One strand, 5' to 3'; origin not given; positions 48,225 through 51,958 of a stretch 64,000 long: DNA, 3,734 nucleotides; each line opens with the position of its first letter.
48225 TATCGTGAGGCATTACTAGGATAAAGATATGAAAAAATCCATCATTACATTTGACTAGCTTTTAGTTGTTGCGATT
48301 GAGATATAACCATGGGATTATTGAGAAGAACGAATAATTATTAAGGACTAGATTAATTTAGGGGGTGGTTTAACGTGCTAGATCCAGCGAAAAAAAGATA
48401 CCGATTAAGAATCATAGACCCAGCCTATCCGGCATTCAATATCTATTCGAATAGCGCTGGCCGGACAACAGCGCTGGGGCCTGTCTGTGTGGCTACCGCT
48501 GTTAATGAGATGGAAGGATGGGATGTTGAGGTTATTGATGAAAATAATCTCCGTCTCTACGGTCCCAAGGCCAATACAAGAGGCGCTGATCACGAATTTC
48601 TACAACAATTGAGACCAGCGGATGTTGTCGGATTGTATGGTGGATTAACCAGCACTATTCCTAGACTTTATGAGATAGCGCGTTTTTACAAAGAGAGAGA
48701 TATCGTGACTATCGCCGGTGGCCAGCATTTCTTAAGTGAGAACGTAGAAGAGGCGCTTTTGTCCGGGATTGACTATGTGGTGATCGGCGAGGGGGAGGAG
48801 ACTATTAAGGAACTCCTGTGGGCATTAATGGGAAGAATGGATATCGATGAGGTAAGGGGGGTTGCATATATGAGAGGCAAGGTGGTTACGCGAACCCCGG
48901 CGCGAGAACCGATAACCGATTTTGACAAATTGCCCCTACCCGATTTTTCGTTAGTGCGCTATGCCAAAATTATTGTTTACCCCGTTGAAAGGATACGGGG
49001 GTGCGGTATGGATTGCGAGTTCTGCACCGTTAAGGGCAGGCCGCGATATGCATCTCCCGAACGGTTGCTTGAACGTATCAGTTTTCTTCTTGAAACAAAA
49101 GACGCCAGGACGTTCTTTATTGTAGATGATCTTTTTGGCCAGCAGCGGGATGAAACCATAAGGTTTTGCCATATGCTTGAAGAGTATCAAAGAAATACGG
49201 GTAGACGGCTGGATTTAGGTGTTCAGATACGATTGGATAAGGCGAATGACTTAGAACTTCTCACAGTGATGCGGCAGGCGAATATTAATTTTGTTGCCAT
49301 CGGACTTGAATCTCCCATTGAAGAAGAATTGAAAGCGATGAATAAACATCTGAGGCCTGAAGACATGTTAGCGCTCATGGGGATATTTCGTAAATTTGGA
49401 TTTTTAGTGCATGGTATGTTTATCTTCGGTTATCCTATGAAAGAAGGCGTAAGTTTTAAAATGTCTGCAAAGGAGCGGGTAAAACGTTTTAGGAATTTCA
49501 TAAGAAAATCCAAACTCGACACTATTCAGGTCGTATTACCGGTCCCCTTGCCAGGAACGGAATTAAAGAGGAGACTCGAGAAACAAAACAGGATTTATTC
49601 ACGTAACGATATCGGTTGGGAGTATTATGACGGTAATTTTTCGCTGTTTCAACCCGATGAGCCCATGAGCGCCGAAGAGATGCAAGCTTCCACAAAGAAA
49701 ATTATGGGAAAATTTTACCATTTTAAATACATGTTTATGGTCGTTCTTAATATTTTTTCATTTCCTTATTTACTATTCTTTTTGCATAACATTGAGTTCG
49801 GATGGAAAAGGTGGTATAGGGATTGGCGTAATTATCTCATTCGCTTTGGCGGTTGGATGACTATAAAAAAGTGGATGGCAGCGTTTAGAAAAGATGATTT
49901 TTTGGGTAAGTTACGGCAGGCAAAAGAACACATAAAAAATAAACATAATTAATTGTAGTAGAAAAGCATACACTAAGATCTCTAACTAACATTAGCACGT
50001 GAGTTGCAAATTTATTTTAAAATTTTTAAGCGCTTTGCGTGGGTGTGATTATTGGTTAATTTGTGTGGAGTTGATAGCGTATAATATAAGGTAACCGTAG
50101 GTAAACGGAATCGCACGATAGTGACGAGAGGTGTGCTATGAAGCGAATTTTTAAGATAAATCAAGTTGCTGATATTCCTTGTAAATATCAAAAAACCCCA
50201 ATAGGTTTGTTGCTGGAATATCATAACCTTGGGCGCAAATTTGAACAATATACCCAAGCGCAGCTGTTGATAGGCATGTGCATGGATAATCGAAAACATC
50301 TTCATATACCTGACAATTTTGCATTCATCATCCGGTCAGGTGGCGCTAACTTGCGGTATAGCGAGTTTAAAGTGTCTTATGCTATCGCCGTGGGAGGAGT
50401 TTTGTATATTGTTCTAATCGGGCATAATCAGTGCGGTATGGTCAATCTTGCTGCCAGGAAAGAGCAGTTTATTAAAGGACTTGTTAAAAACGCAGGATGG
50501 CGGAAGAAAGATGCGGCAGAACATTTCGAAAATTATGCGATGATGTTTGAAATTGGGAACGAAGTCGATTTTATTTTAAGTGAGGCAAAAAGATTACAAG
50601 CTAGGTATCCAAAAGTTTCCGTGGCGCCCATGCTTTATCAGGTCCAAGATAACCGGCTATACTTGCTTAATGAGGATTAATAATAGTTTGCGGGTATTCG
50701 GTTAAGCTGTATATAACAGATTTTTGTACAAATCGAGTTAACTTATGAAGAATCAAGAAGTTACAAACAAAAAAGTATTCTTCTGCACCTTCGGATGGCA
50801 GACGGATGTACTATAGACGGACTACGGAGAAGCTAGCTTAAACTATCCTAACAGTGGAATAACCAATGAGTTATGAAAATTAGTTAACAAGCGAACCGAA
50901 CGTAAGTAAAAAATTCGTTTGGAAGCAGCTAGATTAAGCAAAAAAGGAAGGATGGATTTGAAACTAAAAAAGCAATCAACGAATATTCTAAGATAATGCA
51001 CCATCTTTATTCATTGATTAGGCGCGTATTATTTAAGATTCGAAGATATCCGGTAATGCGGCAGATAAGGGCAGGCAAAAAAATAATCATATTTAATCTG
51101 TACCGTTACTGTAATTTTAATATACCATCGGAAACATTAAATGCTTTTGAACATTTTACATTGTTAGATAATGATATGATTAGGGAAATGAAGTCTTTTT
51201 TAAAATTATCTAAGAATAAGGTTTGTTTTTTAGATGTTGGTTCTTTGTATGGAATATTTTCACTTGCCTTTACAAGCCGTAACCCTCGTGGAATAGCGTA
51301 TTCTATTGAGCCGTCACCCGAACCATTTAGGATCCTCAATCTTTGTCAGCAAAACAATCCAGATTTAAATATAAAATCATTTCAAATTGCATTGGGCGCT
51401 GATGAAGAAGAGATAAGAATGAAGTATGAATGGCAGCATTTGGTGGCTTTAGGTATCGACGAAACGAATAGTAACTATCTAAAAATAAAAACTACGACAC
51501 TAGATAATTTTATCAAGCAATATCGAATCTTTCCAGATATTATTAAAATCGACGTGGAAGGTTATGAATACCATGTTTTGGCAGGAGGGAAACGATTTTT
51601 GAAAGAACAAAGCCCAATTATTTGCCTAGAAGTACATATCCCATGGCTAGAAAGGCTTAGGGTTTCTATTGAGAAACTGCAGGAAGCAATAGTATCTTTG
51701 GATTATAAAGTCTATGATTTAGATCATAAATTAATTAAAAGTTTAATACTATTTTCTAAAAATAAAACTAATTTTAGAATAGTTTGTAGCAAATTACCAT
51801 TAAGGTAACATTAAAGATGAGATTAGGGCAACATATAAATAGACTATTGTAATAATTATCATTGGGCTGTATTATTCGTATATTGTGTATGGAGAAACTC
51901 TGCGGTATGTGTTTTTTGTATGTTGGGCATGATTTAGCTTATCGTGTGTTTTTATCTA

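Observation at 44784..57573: AT-richer accessory island devoted to glycan methylation and modification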

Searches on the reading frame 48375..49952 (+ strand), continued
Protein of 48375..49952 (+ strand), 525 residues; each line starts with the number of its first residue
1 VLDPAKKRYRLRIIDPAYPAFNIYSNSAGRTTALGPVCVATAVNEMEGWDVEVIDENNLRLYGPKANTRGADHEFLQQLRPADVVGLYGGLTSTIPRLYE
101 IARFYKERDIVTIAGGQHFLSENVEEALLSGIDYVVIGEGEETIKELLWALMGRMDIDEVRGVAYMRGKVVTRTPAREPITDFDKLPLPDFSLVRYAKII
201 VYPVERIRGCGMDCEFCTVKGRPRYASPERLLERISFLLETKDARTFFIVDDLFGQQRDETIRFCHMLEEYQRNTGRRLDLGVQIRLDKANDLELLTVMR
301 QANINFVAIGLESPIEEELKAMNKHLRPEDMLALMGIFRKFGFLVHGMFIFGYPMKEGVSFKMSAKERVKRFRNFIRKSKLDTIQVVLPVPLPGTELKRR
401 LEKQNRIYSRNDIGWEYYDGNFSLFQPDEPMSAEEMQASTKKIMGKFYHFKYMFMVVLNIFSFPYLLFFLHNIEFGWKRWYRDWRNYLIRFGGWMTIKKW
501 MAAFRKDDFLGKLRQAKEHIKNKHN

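Call 37: find_encoding_contigs(protein=P0084, flank=10000, max_places=2)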
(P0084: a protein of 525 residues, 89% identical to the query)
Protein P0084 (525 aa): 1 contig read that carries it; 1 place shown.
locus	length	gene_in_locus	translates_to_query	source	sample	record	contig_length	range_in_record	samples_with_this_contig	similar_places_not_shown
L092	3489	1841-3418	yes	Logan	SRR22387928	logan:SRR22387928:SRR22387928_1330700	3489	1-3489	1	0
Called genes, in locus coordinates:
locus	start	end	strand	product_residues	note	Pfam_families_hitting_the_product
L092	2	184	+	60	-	?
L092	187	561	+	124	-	PF00072:Response_reg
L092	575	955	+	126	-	PF00072:Response_reg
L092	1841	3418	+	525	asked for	PF02310:B12-binding, PF04055:Radical_SAM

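Call 38: find_encoding_contigs(protein=P0086, flank=10000, max_places=2)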
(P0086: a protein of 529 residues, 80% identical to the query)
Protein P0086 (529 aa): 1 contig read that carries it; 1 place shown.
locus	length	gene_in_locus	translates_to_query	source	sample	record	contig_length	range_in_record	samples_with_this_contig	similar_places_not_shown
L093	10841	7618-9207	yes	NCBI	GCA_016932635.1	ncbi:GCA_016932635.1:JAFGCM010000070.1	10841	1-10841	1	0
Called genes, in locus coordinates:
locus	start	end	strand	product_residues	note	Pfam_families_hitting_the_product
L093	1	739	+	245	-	PF02673:BacA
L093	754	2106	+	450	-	PF03448:MgtE_N, PF00571:CBS, PF01769:MgtE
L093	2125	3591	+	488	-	PF13537:GATase_7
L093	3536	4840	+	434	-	PF04055:Radical_SAM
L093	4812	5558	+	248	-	PF08032:SpoU_sub_bind, PF00588:SpoU_methylase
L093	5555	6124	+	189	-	PF12917:YfbR-like, PF13023:HD_3, PF01966:HD (faint)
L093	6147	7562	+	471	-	PF00753:Lactamase_B, PF12706:Lactamase_B_2 (weak), PF16661:Lactamase_B_6, PF10996:Beta-Casp, PF07521:RMMBL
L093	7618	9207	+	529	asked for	PF02310:B12-binding, PF04055:Radical_SAM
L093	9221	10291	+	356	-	PF13593:SBF_like, PF01758:SBF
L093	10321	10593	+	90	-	PF01169:GDT1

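Call 42: search_solved_structures(query=window:48375-49952:+, max_evalue=0.001)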
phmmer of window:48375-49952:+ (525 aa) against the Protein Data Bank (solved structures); distinct sequences matched with E-value up to 0.001: 3.
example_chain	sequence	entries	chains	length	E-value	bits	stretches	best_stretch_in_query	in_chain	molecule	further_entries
9ccb_A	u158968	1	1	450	2.5e-15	59.4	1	131-399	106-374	Radical SAM core domain-containing protein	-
9n1b_A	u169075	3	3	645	3e-06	29.4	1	128-287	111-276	Radical SAM protein | Radical SAM enzyme CysS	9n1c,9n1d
4q37_A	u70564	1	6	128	0.00025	23.1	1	69-149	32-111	Radical SAM protein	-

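Call 55: find_related_loci(query=window:48375-49952:+, collection=metagenome_contigs, flank=10000)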
Query window:48375-49952:+ (525 aa) in metagenome_contigs; peptide patterns used: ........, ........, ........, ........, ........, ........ (x = any residue, [..] = any of these).
600 stretches matched a pattern (row limit reached: there are more); 589 encode a relative of the query (tblastn E <= 1e-3); the best 80 are kept; 80 distinct loci.
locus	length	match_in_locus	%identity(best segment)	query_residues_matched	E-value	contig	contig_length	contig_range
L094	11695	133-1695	76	1-521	0e+0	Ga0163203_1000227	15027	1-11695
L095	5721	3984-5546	76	1-521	0e+0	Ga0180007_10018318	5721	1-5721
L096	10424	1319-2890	76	2-525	0e+0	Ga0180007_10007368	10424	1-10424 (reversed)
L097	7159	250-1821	75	1-525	0e+0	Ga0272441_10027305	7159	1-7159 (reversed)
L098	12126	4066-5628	75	1-521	0e+0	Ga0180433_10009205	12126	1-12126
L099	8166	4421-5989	73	1-523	0e+0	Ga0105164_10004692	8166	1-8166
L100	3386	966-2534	75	1-523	0e+0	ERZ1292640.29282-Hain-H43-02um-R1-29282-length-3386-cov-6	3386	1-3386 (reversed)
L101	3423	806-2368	75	1-521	0e+0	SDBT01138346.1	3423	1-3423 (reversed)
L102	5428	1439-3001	75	1-521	0e+0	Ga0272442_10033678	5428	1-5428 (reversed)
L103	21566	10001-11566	74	1-522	0e+0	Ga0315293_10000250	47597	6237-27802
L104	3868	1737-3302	74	1-522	0e+0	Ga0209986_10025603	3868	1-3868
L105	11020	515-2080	73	1-522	0e+0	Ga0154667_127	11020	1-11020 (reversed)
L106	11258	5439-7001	74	1-521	0e+0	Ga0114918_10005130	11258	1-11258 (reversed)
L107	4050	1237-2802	74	2-523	0e+0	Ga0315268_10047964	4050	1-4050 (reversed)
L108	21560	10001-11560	74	1-520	0e+0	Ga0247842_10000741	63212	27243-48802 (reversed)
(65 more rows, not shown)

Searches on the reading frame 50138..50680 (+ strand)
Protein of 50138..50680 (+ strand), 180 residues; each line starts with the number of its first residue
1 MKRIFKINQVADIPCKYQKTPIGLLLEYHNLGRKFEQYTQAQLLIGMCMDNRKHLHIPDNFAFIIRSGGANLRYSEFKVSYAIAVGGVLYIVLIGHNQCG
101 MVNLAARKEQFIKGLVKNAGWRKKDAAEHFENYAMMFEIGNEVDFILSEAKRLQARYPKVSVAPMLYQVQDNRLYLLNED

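Call 4: search_protein_families(library=pfam, proteins=[window:50138-50680:+], max_evalue=0.01)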
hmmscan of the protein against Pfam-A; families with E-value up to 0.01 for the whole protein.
window:50138-50680:+ (180 aa): 1 family
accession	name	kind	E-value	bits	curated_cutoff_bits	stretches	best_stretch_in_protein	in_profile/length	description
PF00484.24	Pro_CA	-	3e-06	28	25.7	1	78-128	44-100/156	Carbonic anhydrase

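Call 14: search_protein_families(library=ncbifam, proteins=[window:50138-50680:+], max_evalue=0.01)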
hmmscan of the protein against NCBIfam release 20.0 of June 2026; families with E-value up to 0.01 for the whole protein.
window:50138-50680:+ (180 aa): 0 families

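Call 62: search_solved_structures(query=window:50138-50680:+, max_evalue=1, show_alignments=2)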
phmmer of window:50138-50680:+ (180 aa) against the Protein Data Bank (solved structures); distinct sequences matched with E-value up to 1: 4.
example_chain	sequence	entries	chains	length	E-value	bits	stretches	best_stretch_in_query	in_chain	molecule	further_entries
2a5v_A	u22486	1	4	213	0.015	18.1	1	62-106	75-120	CARBONIC ANHYDRASE (CARBONATE DEHYDRATASE) (CARBONIC DEHYDRATASE)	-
1ym3_A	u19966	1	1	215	0.016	18.1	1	62-106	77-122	CARBONIC ANHYDRASE (CARBONATE DEHYDRATASE) (CARBONIC DEHYDRATASE)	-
1g5c_A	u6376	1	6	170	0.035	17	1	59-156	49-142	BETA-CARBONIC ANHYDRASE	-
6jqd_A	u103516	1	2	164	0.26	14.1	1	43-105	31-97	Carbonic anhydrase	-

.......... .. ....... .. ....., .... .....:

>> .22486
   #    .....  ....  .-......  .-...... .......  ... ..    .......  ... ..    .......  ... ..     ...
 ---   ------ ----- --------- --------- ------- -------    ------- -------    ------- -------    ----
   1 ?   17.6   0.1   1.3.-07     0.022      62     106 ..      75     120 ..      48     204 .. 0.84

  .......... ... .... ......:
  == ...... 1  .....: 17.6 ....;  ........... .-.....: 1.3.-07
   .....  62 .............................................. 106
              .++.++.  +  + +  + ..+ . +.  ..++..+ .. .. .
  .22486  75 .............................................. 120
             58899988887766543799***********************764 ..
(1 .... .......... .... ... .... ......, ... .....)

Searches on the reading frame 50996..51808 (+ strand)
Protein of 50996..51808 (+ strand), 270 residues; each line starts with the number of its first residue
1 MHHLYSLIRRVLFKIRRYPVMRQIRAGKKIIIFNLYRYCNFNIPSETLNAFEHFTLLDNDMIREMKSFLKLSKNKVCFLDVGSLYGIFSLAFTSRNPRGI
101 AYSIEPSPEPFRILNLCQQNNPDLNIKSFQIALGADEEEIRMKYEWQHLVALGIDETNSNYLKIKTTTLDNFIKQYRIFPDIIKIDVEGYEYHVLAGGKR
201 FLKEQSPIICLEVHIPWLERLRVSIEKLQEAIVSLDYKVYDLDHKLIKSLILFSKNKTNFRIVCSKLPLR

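Call 4: search_protein_families(library=pfam, proteins=[window:50996-51808:+], max_evalue=0.01)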
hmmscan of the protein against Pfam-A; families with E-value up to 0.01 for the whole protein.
window:50996-51808:+ (270 aa): 1 family
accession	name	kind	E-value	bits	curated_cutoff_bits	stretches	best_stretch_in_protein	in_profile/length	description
PF05050.19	Methyltransf_21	-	1.8e-17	64.5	22.7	1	80-237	1-171/173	Methyltransferase FkbM domain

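Call 14: search_protein_families(library=ncbifam, proteins=[window:50996-51808:+], max_evalue=0.01)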
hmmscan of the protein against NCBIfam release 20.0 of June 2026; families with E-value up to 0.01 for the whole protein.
window:50996-51808:+ (270 aa): 1 family
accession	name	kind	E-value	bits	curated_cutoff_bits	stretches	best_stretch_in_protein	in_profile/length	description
TIGR01444.1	fkbM_fam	subfamily_domain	3.7e-25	89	37.7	1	78-214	2-143/143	FkbM family methyltransferase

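Call 79: search_protein_representatives(protein=window:50996-51808:+)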
Query: 270 residues. Proteins with E-value up to 0.001 (for the whole library): 27818; up to 1e-10: 1330; up to 1e-30: 52. The best 150 are listed.
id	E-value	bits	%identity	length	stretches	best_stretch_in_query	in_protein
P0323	1.7e-61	224.2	47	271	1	31-266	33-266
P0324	7.0e-58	212.3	43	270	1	21-265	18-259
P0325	1.4e-52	194.9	43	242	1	33-265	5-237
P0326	1.2e-51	191.9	44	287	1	41-265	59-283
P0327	1.8e-51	191.4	47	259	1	39-249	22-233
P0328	4.1e-50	186.9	42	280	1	55-266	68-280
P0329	1.1e-49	185.5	44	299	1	45-267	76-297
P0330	3.0e-48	180.8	41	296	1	41-270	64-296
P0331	4.2e-48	180.3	44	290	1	42-266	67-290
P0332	2.9e-47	177.6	44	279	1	33-258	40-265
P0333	6.2e-47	176.5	51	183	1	33-195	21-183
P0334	2.6e-45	171.2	40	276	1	26-267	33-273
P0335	5.3e-43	163.6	41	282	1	49-264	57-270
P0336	4.8e-42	160.4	41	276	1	33-267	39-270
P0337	9.6e-41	156.2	36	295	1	19-266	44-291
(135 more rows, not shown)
